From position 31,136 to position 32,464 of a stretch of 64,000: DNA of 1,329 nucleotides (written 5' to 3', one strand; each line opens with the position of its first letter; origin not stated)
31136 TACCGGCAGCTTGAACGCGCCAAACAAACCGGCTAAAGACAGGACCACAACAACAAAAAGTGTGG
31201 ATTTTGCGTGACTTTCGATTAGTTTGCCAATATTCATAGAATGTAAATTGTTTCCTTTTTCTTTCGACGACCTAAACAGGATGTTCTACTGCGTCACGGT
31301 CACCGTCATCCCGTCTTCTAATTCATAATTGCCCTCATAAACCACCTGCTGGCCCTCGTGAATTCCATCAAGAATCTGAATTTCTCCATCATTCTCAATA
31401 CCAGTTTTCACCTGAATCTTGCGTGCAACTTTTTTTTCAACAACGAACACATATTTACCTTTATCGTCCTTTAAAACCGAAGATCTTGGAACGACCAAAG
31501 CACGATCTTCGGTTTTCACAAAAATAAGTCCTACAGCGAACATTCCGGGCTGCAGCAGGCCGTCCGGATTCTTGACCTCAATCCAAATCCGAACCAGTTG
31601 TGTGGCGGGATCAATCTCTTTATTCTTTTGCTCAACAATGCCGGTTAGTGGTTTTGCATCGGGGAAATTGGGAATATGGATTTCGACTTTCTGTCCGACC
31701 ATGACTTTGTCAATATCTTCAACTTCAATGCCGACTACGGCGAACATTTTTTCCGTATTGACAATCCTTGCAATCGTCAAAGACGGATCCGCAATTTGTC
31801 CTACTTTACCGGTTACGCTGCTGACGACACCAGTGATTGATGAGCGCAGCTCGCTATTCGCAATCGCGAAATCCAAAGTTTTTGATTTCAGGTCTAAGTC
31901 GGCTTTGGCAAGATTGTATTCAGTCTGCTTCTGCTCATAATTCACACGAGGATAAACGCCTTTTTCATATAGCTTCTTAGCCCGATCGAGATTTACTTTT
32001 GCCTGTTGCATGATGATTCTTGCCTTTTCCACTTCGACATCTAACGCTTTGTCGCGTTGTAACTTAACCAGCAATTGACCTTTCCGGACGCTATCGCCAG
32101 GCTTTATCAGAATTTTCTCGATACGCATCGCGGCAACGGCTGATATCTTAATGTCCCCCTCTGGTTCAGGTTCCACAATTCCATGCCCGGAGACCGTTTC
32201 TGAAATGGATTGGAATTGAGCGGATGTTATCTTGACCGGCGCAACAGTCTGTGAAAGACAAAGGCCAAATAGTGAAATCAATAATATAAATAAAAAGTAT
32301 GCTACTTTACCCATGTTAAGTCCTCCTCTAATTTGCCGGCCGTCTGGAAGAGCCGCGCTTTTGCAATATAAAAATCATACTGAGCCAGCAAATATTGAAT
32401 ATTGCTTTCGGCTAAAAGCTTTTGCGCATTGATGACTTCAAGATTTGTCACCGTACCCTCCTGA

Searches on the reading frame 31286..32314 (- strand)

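Call 53: search_protein_families(library=pfam, proteins=[window:31286-32314:-], max_evalue=0.01)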
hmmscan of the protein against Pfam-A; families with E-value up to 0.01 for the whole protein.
window:31286-32314:- (342 aa): 3 families
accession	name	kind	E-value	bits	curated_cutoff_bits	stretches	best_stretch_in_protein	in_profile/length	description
PF16576.10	HlyD_D23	-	9.2e-22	77.8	30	1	37-260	2-214/214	Barrel-sandwich domain of CusB or HlyD membrane-fusion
PF13437.12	HlyD_3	-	8.4e-14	52.6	22.2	1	156-257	2-106/106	HlyD family secretion protein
PF00364.28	Biotin_lipoyl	-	8.7e-05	22.7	22.1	1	63-90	15-41/73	Biotin-requiring enzyme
